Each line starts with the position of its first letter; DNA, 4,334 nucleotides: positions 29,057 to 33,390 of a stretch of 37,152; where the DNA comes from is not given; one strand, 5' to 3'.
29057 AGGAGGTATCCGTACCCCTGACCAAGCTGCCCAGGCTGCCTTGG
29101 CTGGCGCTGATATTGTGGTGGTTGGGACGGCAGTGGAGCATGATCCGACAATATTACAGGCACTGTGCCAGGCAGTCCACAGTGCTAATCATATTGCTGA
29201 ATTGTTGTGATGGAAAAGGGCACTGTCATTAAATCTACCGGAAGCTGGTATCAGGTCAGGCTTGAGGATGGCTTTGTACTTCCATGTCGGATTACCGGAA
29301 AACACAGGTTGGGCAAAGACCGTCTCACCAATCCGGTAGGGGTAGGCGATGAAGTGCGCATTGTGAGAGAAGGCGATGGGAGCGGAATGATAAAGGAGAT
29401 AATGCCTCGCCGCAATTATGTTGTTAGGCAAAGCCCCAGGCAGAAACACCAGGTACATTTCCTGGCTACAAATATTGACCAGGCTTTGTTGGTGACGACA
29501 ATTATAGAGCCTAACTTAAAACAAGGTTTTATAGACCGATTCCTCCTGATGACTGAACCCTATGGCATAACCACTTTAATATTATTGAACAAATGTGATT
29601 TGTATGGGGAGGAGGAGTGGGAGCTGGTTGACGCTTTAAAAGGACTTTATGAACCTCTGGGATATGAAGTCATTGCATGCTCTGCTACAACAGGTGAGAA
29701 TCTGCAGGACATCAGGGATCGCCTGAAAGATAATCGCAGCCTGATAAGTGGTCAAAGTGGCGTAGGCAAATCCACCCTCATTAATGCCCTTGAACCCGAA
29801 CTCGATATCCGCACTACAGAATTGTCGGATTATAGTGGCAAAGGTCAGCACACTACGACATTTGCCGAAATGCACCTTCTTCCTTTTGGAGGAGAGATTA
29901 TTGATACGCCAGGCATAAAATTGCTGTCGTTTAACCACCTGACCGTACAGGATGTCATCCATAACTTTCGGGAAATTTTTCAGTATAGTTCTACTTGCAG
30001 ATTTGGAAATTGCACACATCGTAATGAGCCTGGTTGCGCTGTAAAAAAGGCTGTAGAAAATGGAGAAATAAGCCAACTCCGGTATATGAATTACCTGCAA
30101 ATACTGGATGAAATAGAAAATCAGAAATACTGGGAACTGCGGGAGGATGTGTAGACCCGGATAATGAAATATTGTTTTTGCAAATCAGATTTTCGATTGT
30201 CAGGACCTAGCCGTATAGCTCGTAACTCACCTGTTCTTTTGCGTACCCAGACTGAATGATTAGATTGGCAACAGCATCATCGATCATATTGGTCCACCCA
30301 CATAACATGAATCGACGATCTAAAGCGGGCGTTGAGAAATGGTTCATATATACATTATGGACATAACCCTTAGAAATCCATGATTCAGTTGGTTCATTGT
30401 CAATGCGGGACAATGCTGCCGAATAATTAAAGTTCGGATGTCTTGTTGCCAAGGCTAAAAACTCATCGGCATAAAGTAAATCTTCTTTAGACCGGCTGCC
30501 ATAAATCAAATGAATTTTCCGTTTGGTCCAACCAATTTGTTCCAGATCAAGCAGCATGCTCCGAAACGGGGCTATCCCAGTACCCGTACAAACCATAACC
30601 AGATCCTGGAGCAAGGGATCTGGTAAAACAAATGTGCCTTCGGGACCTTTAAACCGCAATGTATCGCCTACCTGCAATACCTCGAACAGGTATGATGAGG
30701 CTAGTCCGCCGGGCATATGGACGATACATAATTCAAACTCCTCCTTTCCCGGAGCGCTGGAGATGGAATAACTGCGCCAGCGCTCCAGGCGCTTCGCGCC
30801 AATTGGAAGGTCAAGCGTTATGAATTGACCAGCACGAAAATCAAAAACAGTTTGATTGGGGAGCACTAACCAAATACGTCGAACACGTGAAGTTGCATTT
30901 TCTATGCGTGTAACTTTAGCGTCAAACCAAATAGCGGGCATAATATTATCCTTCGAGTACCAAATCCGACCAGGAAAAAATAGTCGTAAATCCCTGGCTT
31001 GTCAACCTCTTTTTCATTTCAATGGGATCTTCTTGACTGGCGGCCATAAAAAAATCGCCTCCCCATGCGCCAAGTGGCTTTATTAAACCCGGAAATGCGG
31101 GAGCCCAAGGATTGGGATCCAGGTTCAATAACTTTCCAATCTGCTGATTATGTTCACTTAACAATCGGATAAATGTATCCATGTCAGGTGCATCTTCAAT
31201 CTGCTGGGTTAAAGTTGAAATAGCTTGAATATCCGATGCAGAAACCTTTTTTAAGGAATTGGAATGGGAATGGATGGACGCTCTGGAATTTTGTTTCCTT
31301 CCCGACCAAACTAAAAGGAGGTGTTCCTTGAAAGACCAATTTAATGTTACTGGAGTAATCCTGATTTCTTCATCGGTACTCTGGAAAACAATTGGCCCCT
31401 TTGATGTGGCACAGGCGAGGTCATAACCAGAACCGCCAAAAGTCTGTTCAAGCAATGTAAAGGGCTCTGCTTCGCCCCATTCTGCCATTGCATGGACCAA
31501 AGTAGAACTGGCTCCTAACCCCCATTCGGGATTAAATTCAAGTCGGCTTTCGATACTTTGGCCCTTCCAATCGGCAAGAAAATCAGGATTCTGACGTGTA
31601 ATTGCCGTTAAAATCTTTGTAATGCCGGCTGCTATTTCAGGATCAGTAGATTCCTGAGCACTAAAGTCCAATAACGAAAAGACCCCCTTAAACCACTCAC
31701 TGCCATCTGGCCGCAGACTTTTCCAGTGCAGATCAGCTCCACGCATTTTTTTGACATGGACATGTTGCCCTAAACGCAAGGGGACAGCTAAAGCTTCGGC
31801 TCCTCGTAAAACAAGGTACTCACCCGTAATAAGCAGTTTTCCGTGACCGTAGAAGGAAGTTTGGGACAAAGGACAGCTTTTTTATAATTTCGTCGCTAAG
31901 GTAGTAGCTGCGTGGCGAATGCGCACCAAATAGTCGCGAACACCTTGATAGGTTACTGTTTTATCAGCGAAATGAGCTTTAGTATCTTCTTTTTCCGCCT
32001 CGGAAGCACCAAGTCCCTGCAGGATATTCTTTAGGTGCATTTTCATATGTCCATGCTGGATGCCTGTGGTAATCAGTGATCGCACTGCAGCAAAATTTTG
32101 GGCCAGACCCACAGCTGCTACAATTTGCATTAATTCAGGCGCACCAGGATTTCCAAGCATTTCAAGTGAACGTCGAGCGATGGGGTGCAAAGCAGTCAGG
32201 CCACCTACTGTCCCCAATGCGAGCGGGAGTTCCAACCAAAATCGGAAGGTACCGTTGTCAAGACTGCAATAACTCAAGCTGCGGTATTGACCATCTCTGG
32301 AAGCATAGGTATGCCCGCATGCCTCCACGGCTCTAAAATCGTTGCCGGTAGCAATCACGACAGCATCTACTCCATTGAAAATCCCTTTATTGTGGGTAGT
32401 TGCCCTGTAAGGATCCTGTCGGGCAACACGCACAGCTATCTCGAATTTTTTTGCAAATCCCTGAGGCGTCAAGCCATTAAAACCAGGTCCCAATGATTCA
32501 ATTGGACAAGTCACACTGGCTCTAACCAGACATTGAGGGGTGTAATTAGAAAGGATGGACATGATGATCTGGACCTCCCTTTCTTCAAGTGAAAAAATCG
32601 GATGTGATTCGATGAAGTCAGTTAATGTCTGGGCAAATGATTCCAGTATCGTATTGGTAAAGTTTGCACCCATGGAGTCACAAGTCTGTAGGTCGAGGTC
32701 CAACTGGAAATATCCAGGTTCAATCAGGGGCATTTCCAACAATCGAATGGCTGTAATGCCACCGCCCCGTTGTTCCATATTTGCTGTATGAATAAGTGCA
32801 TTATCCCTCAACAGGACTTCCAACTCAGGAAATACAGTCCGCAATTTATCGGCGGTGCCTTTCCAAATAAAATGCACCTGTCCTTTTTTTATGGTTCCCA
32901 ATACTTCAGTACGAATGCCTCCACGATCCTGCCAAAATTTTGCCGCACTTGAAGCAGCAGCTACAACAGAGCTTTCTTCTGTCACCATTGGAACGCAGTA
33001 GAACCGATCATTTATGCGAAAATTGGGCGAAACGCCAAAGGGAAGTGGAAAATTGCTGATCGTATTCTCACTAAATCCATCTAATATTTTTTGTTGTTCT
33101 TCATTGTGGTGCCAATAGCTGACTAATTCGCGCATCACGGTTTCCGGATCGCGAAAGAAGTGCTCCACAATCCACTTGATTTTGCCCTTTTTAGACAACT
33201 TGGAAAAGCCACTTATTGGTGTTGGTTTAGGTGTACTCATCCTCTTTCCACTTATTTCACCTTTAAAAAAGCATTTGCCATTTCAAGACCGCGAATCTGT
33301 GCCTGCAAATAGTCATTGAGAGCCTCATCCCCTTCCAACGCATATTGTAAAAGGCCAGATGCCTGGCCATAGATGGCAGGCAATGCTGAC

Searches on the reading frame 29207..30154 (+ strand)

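Call 45: search_protein_families(library=pfam, proteins=[window:29207-30154:+], max_evalue=0.0001)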
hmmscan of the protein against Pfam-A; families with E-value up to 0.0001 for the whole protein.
window:29207-30154:+ (315 aa): 5 families
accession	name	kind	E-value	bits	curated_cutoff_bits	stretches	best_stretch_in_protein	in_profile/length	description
PF03193.22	RsgA_GTPase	-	9.1e-52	175.8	30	1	65-241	1-172/174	RsgA GTPase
PF16745.11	RsgA_N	-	1.3e-11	44.5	27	1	4-62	1-54/54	RsgA N-terminal domain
PF01926.29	MMR_HSR1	-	2.7e-06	27.9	21.9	1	179-240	3-57/113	50S ribosome-binding GTPase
PF02421.24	FeoB_N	-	1.5e-05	25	27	0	119-171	104-154/156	Ferrous iron transport protein B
PF13555.12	AAA_29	-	8.9e-05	22.6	27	0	172-195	20-42/61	P-loop containing region of AAA domain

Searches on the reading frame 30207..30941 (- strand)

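Call 45: search_protein_families(library=pfam, proteins=[window:30207-30941:-], max_evalue=0.0001)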
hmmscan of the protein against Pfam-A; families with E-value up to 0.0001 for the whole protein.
window:30207-30941:- (244 aa): 2 families
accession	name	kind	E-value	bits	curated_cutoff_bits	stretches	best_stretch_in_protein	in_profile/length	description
PF00175.26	NAD_binding_1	-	6.2e-19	69.1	22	1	116-223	1-107/109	Oxidoreductase NAD-binding domain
PF00970.30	FAD_binding_6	-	1.4e-15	57.9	21.1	1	8-104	2-97/99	Oxidoreductase FAD-binding domain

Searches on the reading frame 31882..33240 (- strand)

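Call 45: search_protein_families(library=pfam, proteins=[window:31882-33240:-], max_evalue=0.0001)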
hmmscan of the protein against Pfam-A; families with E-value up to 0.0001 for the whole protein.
window:31882-33240:- (452 aa): 1 family
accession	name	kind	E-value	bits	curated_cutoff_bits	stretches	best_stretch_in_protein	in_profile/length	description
PF00368.23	HMG-CoA_red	-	1.2e-84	284.9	27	1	44-402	21-367/368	Hydroxymethylglutaryl-coenzyme A reductase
